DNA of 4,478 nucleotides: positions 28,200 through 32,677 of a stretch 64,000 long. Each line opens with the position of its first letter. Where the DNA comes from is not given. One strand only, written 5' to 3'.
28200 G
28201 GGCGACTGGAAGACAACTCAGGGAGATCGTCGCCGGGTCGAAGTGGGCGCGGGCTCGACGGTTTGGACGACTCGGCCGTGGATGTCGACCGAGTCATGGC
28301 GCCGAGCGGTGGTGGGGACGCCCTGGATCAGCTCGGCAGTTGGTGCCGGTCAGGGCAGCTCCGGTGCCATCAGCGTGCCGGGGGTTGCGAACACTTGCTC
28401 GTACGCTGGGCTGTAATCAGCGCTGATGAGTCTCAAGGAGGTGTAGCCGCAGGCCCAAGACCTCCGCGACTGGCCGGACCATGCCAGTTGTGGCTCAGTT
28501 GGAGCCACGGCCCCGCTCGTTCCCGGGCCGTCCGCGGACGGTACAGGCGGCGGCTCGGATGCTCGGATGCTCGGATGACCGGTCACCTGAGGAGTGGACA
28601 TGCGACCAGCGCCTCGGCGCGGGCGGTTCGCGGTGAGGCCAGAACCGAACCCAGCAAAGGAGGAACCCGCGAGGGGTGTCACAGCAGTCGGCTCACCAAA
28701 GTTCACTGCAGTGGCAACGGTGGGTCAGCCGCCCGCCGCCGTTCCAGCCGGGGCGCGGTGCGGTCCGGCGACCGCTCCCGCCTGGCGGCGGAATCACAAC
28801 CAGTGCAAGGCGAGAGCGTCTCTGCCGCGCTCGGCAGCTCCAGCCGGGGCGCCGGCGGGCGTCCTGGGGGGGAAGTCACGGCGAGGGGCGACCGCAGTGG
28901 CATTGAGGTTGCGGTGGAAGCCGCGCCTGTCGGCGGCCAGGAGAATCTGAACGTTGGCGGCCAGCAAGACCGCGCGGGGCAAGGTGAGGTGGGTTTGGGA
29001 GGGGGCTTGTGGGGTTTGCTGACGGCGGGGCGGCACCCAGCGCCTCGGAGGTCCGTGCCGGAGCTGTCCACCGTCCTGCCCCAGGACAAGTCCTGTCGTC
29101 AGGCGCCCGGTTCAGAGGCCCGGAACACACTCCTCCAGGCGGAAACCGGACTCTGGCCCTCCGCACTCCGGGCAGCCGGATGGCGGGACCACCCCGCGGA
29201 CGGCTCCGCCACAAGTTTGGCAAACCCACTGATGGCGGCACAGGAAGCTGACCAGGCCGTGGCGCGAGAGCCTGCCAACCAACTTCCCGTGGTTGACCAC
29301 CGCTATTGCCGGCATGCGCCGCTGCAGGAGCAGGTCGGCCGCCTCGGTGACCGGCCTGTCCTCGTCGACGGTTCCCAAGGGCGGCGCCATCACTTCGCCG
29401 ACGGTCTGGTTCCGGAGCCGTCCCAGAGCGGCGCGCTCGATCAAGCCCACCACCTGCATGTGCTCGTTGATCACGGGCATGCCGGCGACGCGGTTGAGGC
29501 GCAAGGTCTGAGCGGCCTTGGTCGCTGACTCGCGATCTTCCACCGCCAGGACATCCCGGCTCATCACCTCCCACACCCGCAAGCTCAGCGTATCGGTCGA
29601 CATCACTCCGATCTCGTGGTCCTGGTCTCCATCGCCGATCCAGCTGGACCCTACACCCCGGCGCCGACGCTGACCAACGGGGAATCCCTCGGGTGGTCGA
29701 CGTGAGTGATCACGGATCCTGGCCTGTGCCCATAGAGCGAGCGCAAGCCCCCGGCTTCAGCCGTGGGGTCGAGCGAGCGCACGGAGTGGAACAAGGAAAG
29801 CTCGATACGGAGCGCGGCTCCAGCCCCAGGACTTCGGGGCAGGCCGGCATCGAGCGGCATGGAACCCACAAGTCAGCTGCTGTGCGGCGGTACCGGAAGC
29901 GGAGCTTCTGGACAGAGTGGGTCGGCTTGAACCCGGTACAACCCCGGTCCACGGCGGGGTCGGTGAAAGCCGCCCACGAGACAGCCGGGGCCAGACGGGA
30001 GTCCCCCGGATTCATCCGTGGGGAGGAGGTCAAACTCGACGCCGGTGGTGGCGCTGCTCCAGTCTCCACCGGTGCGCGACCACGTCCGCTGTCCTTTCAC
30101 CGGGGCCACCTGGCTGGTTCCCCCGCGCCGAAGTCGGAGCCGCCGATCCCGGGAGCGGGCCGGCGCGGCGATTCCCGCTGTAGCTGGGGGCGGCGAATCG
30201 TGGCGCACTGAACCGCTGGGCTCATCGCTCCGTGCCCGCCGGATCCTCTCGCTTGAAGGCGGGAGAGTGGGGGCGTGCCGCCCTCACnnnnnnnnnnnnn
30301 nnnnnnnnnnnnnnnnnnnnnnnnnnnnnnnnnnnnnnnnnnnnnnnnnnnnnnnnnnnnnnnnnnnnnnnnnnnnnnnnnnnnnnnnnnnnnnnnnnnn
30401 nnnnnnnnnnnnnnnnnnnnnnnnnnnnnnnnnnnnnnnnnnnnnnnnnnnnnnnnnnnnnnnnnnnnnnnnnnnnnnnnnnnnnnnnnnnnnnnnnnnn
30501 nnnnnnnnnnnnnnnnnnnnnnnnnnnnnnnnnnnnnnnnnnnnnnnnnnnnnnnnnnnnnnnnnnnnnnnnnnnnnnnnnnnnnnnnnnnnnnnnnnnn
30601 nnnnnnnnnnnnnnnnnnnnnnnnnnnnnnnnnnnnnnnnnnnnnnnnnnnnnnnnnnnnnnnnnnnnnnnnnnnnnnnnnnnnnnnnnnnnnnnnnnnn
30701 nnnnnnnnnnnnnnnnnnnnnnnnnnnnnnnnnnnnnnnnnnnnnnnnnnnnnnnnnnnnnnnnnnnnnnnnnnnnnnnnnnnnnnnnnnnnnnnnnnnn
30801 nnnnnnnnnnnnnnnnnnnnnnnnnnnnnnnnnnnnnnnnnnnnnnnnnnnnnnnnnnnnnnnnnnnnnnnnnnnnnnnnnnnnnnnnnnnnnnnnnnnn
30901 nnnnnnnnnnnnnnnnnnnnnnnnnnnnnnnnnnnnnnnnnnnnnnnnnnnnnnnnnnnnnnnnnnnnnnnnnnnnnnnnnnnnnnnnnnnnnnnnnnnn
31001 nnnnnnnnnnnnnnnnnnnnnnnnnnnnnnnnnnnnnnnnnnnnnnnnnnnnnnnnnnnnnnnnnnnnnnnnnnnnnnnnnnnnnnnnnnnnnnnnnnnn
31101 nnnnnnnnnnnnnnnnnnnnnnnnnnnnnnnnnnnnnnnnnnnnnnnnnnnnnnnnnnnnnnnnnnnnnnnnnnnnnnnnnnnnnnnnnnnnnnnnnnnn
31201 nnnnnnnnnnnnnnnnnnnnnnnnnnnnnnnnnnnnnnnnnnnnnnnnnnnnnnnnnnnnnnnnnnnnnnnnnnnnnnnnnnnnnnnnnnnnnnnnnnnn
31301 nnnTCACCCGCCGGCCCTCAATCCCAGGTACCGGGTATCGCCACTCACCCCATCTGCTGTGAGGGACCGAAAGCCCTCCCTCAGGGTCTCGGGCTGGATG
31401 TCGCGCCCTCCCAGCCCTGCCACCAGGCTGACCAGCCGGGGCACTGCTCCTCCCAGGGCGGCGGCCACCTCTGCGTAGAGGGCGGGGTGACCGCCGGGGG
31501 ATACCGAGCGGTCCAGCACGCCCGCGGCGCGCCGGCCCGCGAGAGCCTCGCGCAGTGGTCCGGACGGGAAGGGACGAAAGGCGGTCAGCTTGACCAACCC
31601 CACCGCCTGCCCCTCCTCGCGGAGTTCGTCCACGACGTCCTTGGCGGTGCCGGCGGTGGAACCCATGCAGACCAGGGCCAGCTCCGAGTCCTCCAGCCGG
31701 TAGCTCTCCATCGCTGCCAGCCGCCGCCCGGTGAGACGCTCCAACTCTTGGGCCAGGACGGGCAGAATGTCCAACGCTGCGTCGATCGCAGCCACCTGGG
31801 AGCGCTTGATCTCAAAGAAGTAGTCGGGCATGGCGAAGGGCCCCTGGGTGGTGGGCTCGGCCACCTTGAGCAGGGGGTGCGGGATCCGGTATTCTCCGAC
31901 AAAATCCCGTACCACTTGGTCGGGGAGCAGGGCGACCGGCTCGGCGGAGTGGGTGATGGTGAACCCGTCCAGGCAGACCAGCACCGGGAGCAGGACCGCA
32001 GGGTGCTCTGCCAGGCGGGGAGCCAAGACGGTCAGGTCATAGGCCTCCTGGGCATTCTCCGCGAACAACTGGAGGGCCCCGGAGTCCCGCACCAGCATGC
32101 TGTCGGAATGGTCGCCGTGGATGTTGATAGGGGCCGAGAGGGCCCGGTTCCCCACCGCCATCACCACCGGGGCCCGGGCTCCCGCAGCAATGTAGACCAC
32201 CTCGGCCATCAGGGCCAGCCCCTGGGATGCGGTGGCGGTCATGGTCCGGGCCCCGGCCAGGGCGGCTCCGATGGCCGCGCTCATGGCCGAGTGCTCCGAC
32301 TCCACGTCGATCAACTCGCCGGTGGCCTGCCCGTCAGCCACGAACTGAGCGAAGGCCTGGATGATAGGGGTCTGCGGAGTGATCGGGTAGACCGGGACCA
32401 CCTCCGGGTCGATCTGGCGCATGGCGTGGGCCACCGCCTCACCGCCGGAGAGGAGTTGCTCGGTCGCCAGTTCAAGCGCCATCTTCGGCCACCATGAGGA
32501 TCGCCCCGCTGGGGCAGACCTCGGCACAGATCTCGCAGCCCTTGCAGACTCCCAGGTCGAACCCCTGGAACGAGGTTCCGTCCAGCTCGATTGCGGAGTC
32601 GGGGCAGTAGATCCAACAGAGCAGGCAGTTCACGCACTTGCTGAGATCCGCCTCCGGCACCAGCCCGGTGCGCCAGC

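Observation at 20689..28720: Three copies of a ~320-nt non-coding element whose hairpins are kept by different sequences (candidate unclassified structured RNA family)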

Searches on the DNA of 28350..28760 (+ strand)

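Call 11: search_dna_similar(query=window:28350-28760:+, collection=plasmids, mode=distant, max_evalue=0.001)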
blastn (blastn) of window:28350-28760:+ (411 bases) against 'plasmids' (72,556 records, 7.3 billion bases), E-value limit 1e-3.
Records with a match: 11; places in all: 11; records where one place covers at least 80% of the query: 0.
Best place of each record, by identity: 60-80% 11.
By first word of the organism name: Mycobacterium 11.
By predicted mobility (MOB-suite, as given by PLSDB): mobilizable 11.
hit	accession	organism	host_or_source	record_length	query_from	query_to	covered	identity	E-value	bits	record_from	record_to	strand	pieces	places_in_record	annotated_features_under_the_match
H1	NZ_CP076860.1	Mycobacterium avium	Homo sapiens,sputum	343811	113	210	24%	76.2%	2e-10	73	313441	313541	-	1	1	tnpB: IS607 family element RNA-guided endonuclease TnpB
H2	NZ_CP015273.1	Mycobacterium intracellulare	Homo sapiens,cell culture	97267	113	210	24%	75.2%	9e-9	69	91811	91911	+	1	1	none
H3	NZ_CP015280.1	Mycobacterium intracellulare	bronchial lavage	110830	113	210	24%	75.2%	9e-9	69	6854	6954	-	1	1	tnpB: IS607 family element RNA-guided endonuclease TnpB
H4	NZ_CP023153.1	Mycobacterium intracellulare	Homo sapiens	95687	113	210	24%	75.2%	9e-9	69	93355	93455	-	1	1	tnpB: IS607 family element RNA-guided endonuclease TnpB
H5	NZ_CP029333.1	Mycobacterium avium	Homo sapiens,blood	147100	113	210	24%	75.2%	9e-9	69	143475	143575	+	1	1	tnpB: IS607 family element RNA-guided endonuclease TnpB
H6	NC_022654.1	Mycobacterium kansasii ATCC 12478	-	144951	113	210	24%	75.2%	9e-9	69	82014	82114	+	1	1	tnpB: IS607 family element RNA-guided endonuclease TnpB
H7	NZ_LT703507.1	Mycobacterium intracellulare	natural / free-living,environmental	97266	113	210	24%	75.2%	9e-9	69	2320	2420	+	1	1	tnpB: IS607 family element RNA-guided endonuclease TnpB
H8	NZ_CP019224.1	Mycobacterium intracellulare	Homo sapiens,human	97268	113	210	24%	75.2%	9e-9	69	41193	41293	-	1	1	tnpB: IS607 family element RNA-guided endonuclease TnpB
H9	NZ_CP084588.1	Mycobacterium intracellulare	water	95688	113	210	24%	75.2%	9e-9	69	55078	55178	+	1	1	tnpB: IS607 family element RNA-guided endonuclease TnpB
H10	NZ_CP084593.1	Mycobacterium intracellulare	water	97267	113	210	24%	75.2%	9e-9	69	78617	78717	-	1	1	tnpB: IS607 family element RNA-guided endonuclease TnpB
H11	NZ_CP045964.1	Mycobacterium intracellulare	Homo sapiens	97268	113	210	24%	75.2%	9e-9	69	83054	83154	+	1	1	none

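Call 15: get_annotated_region(hit=H1, flank=3000)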
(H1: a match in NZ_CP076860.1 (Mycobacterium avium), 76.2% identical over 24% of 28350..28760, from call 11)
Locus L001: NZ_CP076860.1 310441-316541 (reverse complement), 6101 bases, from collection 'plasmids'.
description: Mycobacterium avium subsp. hominissuis strain OCU901s_S2_2s plasmid pS2b, complete sequence
organism: Mycobacterium avium (NCBI taxid 439334)
taxonomy: Bacteria; Actinomycetota; Actinomycetes; Mycobacteriales; Mycobacteriaceae; Mycobacterium; Mycobacterium avium
host: -; source: Homo sapiens,sputum; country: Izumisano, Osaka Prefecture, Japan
typing (MOB-suite, as given by PLSDB): mobilizable; relaxase MOBP
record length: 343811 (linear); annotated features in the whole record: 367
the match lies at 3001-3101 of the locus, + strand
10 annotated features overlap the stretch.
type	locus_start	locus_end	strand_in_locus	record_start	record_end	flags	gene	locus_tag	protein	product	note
CDS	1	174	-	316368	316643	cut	-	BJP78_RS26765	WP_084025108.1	hypothetical protein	-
CDS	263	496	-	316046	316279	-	-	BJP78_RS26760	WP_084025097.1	hypothetical protein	-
CDS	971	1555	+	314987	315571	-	-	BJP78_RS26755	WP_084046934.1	IS607 family transposase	-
CDS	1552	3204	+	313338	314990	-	tnpB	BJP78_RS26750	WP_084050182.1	IS607 family element RNA-guided endonuclease TnpB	-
CDS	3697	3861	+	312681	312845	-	-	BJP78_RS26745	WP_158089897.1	hypothetical protein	-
CDS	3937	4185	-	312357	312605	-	-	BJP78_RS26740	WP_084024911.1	hypothetical protein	-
CDS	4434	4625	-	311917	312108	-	-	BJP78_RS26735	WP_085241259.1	hypothetical protein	-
CDS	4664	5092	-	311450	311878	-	-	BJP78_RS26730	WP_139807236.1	hypothetical protein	-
CDS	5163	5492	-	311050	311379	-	-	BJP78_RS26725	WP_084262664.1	hypothetical protein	-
CDS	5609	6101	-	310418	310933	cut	-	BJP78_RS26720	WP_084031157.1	TIGR04338 family metallohydrolase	-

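Call 16: get_annotated_region(hit=H2, flank=3000)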
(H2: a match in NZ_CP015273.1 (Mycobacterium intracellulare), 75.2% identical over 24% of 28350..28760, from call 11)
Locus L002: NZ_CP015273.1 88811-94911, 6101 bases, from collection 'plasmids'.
description: Mycobacterium intracellulare subsp. chimaera strain ZUERICH-1 plasmid unnamed 1, complete sequence
organism: Mycobacterium intracellulare (NCBI taxid 222805)
taxonomy: Bacteria; Actinomycetota; Actinomycetes; Mycobacteriales; Mycobacteriaceae; Mycobacterium; Mycobacterium intracellulare
host: -; source: Homo sapiens,cell culture; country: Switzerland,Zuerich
typing (MOB-suite, as given by PLSDB): mobilizable; replicon rep_cluster_519; relaxase MOBF
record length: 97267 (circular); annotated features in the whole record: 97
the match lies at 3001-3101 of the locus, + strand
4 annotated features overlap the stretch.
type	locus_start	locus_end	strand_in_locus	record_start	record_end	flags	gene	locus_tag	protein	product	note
CDS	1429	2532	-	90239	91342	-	-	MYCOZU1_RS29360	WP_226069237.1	integrase core domain-containing protein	GO:0015074 - DNA integration [Evidence IEA]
CDS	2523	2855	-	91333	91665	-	-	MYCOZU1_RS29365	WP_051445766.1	helix-turn-helix domain-containing protein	-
CDS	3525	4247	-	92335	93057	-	-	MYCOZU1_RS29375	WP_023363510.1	hypothetical protein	-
CDS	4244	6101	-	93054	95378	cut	-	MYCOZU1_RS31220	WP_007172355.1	hypothetical protein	-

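Call 59: search_with_rna_model(model_id=R1, sources=[L001, L002, L003, L022, L023, L024, L025, L026, L027, L028, L029, L030, L031, L032, L033, L034, L035, L036, L037, L038, L039, L040], max_evalue=0.01)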
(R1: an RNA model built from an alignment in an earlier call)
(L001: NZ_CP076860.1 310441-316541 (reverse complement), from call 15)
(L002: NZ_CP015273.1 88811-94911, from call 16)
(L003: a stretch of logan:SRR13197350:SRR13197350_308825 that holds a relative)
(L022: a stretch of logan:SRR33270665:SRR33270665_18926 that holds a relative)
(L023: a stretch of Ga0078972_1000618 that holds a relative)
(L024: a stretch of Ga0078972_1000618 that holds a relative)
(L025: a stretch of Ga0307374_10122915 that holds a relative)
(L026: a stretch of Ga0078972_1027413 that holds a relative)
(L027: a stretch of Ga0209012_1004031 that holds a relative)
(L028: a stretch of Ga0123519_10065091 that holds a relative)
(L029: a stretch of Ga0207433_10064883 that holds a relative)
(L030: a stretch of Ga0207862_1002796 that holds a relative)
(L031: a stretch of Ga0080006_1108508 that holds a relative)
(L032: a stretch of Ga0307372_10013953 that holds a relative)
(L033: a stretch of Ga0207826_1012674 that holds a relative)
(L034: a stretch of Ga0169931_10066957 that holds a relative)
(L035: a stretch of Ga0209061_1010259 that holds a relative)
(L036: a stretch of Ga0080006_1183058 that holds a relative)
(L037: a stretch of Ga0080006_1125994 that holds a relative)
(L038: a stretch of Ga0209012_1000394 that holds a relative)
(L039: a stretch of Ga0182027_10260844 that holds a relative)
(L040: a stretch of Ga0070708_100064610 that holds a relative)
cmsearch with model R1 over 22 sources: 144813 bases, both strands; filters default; matches with E-value up to 0.01: 23.
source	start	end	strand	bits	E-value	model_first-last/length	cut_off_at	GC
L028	1013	1271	-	259.7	2.4e-79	1-258/258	no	0.64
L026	4805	5063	-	255.4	5.4e-78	1-258/258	no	0.64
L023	1931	2180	-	248.9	5.6e-76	1-258/258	no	0.65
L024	419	668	-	248.9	5.6e-76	1-258/258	no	0.65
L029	478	727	+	248.9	5.6e-76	1-258/258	no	0.65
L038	5456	5712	+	248.8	6e-76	1-258/258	no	0.66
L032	5299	5557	-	246.2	4e-75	1-258/258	no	0.67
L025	485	738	-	242.1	7.6e-74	1-258/258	no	0.65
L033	464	724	+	234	2.6e-71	1-258/258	no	0.69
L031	616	869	-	233.7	3.2e-71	1-258/258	no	0.66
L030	3983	4243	+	231.2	1.9e-70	1-258/258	no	0.69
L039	1160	1437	-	216.2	8.9e-66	1-258/258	no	0.6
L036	1090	1336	+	214.3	3.4e-65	1-258/258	no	0.67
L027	9523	9769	+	210.7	4.7e-64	1-258/258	no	0.67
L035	2941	3214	-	207.9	3.5e-63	1-258/258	no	0.62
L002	2997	3234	+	198.5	2.8e-60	1-258/258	no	0.66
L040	159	420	-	197.3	6.7e-60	1-258/258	no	0.71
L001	2997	3238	+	195.8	2e-59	1-258/258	no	0.64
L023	26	271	-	177.8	8.2e-54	1-258/258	no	0.63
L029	2387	2632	+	177.8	8.2e-54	1-258/258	no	0.63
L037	10242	10383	+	126.8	6.4e-38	1-141/258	3'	0.66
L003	1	148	+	96.8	1.5e-28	96-258/258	5'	0.63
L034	2107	2219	-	14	0.0096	1-258/258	no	0.69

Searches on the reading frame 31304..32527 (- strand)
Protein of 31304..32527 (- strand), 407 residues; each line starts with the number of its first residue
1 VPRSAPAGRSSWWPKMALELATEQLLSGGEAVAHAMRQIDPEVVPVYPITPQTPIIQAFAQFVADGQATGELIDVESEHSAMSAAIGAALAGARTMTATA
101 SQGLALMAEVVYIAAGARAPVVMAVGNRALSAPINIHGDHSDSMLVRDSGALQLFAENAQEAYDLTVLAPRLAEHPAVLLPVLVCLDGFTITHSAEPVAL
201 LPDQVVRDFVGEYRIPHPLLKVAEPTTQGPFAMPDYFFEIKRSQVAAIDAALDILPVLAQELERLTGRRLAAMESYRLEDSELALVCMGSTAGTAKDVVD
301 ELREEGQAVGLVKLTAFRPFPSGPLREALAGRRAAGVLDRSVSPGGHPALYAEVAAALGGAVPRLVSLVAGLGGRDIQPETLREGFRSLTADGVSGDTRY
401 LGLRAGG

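Call 9: search_protein_families(library=pfam, proteins=[window:31304-32527:-], max_evalue=0.01)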
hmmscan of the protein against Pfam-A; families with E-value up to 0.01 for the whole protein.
window:31304-32527:- (407 aa): 3 families
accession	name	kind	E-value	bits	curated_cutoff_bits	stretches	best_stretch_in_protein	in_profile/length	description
PF01855.24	POR_N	-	1.2e-70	238.3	27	1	34-251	1-222/231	Pyruvate flavodoxin/ferredoxin oxidoreductase, thiamine diP-bdg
PF17147.9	PFOR_II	-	3.7e-27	95.1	27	1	282-381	2-101/102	Pyruvate:ferredoxin oxidoreductase core domain II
PF02780.25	Transketolase_C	-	0.00045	20.6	25.9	1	279-360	8-86/124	Transketolase, C-terminal domain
